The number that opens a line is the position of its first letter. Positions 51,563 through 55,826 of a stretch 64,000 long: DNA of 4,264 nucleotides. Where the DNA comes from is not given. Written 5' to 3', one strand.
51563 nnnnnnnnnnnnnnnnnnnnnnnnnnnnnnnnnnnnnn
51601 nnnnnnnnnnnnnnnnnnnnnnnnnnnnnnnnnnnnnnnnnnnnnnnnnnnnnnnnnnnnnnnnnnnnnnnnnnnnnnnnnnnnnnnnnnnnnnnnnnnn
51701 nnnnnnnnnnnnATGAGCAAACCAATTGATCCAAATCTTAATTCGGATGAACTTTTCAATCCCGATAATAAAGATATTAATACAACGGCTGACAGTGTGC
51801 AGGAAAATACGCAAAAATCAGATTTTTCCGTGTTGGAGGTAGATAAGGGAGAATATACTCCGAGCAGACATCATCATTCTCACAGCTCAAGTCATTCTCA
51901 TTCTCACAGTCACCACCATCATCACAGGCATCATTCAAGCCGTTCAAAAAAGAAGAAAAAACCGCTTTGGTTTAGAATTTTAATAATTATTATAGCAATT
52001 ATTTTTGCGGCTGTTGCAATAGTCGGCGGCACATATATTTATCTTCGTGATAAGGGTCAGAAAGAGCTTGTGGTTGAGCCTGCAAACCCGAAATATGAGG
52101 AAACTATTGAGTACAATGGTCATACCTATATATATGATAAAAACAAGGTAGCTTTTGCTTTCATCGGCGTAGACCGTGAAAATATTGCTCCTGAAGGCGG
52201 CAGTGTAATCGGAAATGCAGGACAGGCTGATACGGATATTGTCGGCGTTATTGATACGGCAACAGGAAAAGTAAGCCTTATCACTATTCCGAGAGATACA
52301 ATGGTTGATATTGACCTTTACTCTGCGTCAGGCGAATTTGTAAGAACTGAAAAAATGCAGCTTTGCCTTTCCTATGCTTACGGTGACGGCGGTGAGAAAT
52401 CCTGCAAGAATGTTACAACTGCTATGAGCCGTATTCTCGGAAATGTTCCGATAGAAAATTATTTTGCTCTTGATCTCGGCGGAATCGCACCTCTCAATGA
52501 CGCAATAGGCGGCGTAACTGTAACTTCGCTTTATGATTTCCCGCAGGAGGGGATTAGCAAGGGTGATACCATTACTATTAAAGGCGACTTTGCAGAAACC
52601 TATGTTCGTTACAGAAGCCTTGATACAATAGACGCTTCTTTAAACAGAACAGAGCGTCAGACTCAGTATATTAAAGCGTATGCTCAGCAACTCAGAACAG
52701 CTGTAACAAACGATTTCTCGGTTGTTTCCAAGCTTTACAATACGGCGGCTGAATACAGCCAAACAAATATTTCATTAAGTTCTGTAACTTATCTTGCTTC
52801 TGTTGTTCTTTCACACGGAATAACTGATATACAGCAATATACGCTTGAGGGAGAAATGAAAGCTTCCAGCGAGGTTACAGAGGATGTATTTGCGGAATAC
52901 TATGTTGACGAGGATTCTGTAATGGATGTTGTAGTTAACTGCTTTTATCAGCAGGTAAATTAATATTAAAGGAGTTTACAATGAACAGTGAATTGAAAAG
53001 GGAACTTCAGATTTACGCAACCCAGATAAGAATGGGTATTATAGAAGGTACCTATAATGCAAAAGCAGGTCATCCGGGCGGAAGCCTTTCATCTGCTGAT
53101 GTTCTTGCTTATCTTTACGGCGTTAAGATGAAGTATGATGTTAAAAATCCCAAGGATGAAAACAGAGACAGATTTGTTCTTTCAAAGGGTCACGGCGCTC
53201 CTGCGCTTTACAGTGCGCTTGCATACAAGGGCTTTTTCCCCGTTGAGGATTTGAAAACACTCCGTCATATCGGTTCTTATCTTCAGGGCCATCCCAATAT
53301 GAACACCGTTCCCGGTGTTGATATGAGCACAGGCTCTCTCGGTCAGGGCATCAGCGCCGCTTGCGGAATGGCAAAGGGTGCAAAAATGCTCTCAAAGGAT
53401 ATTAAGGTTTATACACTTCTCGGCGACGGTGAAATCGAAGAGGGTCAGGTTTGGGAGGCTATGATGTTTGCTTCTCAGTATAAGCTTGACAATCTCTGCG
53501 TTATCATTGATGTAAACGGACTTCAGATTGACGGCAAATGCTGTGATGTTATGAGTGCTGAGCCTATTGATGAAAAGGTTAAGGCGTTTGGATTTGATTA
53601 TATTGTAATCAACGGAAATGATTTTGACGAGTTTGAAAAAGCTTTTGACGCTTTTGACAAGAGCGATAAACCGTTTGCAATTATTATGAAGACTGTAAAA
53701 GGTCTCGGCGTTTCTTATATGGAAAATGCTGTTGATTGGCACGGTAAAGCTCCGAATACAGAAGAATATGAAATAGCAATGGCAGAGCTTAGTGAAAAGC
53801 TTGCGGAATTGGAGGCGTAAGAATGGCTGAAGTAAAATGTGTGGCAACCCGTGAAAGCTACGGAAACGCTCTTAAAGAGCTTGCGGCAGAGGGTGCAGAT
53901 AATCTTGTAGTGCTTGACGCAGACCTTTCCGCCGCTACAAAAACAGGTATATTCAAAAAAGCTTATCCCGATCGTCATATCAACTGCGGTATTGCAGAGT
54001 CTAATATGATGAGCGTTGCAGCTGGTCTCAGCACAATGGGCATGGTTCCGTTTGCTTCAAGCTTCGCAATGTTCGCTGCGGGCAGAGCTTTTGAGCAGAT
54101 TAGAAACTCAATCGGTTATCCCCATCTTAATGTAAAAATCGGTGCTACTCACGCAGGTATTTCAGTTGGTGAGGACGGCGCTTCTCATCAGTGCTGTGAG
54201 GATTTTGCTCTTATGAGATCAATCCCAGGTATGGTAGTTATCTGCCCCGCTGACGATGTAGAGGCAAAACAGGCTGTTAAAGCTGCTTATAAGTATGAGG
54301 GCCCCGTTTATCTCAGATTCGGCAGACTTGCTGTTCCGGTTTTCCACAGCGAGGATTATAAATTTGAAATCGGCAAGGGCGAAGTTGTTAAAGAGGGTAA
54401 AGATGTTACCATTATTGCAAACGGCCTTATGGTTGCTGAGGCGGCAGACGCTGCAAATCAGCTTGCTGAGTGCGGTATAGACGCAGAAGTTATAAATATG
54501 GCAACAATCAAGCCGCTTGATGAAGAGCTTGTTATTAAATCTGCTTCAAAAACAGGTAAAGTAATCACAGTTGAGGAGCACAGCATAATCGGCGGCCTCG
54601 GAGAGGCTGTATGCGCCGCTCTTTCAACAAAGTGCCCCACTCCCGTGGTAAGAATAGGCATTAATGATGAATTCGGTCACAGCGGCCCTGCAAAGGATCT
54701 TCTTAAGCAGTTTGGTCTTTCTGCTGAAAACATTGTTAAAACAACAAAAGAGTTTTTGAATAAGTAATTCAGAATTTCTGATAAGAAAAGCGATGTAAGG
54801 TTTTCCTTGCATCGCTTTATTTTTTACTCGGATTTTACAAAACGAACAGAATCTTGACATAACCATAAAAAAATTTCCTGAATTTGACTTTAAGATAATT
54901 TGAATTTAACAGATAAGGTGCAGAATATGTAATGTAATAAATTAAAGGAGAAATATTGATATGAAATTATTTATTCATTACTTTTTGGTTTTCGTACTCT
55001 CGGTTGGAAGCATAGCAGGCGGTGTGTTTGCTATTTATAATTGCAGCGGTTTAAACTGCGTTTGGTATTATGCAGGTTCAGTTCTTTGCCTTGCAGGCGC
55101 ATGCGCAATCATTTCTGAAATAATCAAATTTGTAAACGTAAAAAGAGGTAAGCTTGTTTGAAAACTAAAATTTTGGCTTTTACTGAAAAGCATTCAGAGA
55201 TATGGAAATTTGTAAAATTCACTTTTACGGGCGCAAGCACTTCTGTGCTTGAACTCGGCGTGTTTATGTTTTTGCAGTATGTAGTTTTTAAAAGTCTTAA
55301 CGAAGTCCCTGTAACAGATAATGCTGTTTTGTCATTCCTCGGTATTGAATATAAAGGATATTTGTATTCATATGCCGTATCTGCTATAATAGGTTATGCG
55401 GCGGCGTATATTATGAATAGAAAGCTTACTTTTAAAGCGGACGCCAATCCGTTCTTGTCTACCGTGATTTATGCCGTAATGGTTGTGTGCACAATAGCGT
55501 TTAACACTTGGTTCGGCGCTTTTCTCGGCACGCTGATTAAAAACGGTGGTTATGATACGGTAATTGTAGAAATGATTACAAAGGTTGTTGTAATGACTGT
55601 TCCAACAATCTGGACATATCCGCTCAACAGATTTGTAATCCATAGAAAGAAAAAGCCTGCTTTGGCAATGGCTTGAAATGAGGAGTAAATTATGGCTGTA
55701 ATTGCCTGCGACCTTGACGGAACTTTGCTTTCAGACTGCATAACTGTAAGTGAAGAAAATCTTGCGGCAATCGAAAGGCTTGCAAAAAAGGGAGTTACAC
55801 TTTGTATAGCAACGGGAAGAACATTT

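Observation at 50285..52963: Compact cell-wall anchoring locus: sorting-signal substrate, class B sortase and LCP gene overlapping the sortase gene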

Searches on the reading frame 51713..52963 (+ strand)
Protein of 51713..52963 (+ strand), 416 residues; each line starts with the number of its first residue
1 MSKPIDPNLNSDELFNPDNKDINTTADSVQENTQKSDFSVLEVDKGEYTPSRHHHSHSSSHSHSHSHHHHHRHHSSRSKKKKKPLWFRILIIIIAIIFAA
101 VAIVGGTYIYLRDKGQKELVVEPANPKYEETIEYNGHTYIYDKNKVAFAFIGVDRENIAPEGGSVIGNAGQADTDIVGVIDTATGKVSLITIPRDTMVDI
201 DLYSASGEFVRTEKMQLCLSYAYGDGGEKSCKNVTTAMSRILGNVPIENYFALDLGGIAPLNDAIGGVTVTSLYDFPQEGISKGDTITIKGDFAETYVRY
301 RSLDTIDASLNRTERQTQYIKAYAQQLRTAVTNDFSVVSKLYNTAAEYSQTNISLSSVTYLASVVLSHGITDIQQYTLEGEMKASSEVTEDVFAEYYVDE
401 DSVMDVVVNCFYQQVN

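Call 3: search_protein_families(library=pfam, proteins=[window:51713-52963:+], max_evalue=0.01)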
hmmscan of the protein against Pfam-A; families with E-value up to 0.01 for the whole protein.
window:51713-52963:+ (416 aa): 2 families
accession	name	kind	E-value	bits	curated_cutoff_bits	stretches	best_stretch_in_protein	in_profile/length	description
PF03816.19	LytR_cpsA_psr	-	1.2e-19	71.4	24.6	1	172-327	2-148/150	LytR_cpsA_psr family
PF20185.3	DUF6548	-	0.0046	17.3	27.3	0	38-103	96-161/164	Family of unknown function (DUF6548)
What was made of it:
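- On LCP (LytR-CpsA-Psr) phosphotransferase: PF03816 scores 71.4 bits against a cut-off of 24.6 (call 3).
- Checked: LCP ORF 51713-52963 (+), 416 aa. PF03816 scores 71.4 bits (call 3).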

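Call 4: search_protein_families(library=ncbifam, proteins=[window:51713-52963:+], max_evalue=0.01)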
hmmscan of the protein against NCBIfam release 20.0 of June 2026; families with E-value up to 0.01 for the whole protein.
window:51713-52963:+ (416 aa): 7 families
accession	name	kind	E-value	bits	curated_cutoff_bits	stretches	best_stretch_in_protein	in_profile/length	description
TIGR00350.1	lytR_cpsA_psr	domain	6.8e-17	62.1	62.3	1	170-327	1-150/152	LCP family glycopolymer transferase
NF047591.1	ligase_LytR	equivalog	1.1e-16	61.1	450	1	88-383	4-289/336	glycopolymer--peptidoglycan transferase LytR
NF006897.1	PRK09379.1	equivalog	1.2e-16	60.8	441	1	88-406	3-289/298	polyisoprenyl-teichoic acid--peptidoglycan teichoic acid transferase TagU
NF033598.2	elast_bind_EbpS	equivalog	5.4e-08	32.2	300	1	53-116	271-336/498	elastin-binding protein EbpS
NF051849.1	LCP_trans_Cps2A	equivalog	1.5e-06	27.7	650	1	167-370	236-426/477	LCP family glycopolymer transferase CpsA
NF033483.0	PknB_PASTA_kin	equivalog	0.0032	16.5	450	1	25-117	275-364/563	Stk1 family PASTA domain-containing Ser/Thr kinase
NF046001.1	SecDF_plasm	equivalog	0.0064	14.6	500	0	79-118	2-41/878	protein translocase subunit SecDF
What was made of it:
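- On LCP (LytR-CpsA-Psr) phosphotransferase: TIGR00350 scores 62.1 against 62.3, marginally below (call 4).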

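Call 15: search_solved_structures(query=window:51713-52960:+, max_evalue=0.001, show_alignments=2)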
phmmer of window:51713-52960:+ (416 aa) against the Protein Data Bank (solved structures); distinct sequences matched with E-value up to 0.001: 9.
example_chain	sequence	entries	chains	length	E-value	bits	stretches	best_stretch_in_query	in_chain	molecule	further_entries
3owq_A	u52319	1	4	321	1.3e-14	57.6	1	169-413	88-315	Lin1025 protein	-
3nro_A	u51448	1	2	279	1.7e-13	53.9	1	169-411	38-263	Lmo1026 protein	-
9cy9_A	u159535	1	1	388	6e-12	48.9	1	139-381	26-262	Biofilm regulatory protein A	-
3okz_A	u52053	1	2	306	9e-12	48.3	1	169-384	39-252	Putative uncharacterized protein gbs0355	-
8qty_A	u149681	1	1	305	3.1e-11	46.5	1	170-384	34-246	Biofilm regulatory protein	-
3nxh_A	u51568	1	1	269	1.5e-09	41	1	165-362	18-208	transcriptional regulator yvhJ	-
6uf3_A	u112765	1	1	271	1.6e-09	40.9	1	165-362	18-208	Polyisoprenyl-teichoic acid--peptidoglycan teichoic acid transferase TagV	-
6uf6_A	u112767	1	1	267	1.4e-08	37.8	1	167-362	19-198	Polyisoprenyl-teichoic acid--peptidoglycan teichoic acid transferase TagU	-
3qfi_A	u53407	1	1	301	2.3e-07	33.8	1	169-328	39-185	Transcriptional regulator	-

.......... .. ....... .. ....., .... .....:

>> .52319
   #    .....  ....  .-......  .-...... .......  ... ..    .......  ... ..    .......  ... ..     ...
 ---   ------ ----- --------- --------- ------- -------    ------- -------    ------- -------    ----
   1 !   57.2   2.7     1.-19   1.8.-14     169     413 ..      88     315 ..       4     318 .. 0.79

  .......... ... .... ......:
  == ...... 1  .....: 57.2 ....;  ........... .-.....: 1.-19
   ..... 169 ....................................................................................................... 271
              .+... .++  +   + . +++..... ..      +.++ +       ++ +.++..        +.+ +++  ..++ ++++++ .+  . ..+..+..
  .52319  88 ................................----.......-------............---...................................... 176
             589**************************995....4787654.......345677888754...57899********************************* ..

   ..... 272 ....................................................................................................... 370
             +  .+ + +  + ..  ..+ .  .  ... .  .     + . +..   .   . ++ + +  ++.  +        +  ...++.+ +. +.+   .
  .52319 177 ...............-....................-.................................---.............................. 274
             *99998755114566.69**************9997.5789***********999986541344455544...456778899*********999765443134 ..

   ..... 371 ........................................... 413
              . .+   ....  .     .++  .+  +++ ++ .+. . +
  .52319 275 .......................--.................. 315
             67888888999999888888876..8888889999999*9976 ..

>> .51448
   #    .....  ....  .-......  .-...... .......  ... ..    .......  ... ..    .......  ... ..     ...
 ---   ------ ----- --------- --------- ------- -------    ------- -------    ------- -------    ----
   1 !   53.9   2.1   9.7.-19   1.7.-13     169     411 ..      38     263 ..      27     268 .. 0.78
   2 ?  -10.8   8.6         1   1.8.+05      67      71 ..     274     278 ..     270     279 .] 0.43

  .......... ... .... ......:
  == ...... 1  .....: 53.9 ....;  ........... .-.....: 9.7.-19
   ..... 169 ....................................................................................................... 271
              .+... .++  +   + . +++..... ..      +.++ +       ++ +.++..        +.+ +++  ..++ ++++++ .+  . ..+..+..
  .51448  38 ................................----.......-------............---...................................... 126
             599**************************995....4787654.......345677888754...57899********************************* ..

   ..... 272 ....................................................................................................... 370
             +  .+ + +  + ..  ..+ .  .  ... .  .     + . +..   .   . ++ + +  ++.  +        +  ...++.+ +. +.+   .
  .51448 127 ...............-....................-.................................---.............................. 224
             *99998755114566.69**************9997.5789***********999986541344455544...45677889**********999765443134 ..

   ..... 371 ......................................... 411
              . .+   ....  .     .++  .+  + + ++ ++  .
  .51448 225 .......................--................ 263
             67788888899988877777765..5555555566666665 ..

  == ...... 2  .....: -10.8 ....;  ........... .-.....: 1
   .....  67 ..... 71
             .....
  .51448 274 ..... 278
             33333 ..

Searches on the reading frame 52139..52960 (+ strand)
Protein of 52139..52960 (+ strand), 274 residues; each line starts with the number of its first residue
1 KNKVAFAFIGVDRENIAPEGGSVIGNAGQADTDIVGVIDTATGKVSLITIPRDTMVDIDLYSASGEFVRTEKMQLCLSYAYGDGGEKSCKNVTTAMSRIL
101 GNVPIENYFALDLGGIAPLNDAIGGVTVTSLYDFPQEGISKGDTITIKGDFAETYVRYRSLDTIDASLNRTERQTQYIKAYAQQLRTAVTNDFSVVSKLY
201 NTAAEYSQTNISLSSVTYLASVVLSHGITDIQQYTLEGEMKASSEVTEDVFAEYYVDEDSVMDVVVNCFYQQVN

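Call 44: search_solved_structures(query=window:52139-52960:+, max_evalue=0.01, show_alignments=5)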
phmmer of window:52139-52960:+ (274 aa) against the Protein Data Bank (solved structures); distinct sequences matched with E-value up to 0.01: 9.
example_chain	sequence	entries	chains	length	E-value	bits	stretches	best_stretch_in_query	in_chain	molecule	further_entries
3owq_A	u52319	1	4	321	1.2e-14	58.3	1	27-271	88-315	Lin1025 protein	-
3nro_A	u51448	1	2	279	1.1e-13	55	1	27-269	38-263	Lmo1026 protein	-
3okz_A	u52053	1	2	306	4.4e-12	49.8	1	27-242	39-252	Putative uncharacterized protein gbs0355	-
9cy9_A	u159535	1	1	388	1e-11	48.6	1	28-240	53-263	Biofilm regulatory protein A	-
8qty_A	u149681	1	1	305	1.2e-11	48.4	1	28-242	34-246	Biofilm regulatory protein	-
3nxh_A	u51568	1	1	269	6.6e-10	42.7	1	23-220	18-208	transcriptional regulator yvhJ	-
6uf3_A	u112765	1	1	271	6.8e-10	42.6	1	23-220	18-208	Polyisoprenyl-teichoic acid--peptidoglycan teichoic acid transferase TagV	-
6uf6_A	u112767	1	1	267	5e-09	39.8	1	25-219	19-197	Polyisoprenyl-teichoic acid--peptidoglycan teichoic acid transferase TagU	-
3qfi_A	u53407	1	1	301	1.1e-07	35.3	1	27-186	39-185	Transcriptional regulator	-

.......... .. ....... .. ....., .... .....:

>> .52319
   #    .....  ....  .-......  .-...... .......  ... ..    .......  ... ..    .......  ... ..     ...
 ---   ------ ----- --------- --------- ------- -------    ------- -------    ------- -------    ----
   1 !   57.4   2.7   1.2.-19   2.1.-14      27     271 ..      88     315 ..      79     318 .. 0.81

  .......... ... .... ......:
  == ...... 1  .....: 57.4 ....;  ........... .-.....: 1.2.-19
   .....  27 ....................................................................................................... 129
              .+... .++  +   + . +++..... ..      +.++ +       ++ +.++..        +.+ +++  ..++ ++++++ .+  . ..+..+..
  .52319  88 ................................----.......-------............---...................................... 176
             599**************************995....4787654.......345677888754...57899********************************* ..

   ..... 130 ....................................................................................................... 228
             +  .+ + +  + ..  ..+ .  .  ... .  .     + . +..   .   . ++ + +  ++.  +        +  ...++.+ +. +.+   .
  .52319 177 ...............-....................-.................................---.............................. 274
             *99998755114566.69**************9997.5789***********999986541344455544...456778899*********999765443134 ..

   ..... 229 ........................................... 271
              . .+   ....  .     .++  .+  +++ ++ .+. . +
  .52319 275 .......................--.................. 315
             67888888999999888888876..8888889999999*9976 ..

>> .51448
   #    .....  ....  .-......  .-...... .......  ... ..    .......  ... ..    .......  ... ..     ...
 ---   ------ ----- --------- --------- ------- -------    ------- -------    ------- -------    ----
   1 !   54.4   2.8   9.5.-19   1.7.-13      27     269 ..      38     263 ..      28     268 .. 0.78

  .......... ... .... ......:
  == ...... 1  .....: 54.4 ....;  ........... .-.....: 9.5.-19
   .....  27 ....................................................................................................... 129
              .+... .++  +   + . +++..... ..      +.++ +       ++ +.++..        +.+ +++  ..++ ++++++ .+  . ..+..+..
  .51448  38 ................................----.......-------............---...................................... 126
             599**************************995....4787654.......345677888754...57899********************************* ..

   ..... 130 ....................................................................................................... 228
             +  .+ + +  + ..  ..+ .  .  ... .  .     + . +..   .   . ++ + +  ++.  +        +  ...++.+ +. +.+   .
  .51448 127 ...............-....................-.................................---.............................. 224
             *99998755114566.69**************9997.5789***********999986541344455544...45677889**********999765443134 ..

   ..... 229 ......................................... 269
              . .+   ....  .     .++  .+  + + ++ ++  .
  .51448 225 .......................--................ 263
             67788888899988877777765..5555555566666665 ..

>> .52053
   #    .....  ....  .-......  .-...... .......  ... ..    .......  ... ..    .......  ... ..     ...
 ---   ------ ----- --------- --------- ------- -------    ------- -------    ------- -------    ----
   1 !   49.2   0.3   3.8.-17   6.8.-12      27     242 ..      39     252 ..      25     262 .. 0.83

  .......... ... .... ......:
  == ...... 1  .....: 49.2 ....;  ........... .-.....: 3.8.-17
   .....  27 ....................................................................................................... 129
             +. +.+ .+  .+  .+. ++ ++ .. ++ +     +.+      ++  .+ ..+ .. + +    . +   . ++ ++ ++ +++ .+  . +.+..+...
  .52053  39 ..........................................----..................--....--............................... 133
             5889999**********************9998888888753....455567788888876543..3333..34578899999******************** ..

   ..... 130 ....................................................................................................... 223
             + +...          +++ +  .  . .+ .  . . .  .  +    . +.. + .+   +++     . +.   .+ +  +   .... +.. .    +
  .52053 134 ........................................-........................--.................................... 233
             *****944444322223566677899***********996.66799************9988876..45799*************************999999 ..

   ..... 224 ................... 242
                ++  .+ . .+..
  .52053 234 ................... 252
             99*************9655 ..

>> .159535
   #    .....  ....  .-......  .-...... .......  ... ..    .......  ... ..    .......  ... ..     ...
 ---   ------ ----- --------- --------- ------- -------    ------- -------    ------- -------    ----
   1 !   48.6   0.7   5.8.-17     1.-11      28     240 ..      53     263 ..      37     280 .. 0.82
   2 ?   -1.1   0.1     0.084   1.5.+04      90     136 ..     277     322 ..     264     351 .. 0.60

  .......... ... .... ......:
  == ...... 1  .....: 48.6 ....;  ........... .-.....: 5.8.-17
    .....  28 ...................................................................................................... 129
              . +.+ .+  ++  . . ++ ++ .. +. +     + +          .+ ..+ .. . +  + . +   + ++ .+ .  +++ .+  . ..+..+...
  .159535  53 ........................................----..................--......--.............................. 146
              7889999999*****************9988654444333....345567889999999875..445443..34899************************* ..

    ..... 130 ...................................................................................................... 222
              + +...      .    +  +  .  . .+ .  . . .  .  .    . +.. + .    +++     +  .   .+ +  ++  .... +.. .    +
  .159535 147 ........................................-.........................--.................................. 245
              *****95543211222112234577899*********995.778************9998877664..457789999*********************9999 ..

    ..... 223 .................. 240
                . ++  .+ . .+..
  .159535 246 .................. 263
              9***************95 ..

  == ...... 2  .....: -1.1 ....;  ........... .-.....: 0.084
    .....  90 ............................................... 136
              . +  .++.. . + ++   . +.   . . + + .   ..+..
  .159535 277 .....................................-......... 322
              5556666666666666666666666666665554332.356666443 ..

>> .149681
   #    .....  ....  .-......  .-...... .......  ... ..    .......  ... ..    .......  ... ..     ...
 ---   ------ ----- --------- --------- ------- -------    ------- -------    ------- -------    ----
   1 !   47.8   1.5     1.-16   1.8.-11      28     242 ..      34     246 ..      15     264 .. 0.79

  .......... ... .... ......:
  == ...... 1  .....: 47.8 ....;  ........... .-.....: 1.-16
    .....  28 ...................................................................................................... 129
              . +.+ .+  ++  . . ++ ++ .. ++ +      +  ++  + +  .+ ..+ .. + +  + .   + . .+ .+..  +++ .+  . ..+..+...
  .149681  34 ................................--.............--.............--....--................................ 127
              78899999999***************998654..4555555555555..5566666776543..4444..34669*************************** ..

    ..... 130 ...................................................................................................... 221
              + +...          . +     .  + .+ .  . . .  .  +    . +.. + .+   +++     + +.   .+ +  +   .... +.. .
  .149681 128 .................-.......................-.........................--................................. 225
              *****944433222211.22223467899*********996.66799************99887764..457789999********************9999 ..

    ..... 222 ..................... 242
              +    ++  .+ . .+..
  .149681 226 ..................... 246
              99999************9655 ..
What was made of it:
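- On LCP (LytR-CpsA-Psr) phosphotransferase: PDB hits are all LCP proteins (calls 15, 44).
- On A. oris GspA/LcpA-type protein glycosylation: A. oris LcpA is not among the PDB hits at E<=0.01 (calls 15, 44).
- Closest known: Actinomyces oris GspA / LcpA / SrtA pathway. Different: A. oris LcpA is not detected as a sequence relative of the window's LCP at E<=0.01 (calls 15, 44).
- A. oris LcpA is not among the sequence hits (calls 15, 44).
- On LCP (LytR-CpsA-Psr) phosphotransferase: Solved Firmicute LCPs have Arg there (Lin1025) or Asn (BrpA, gbs0355) (call 44).
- Tried and rejected: Not pursued as evidence, because BrpA-type LCPs have Asn there (call 44).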

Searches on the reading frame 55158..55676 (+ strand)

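Call 31: search_protein_families(library=pfam, proteins=[window:55158-55676:+], max_evalue=0.00001)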
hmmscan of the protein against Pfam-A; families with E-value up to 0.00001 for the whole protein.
window:55158-55676:+ (172 aa): 1 family
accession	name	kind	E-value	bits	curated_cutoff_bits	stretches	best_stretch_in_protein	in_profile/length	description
PF04138.20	GtrA_DPMS_TM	-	4.2e-07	30.6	26.1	1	57-161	16-116/117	GtrA/DPMS, transmembrane domain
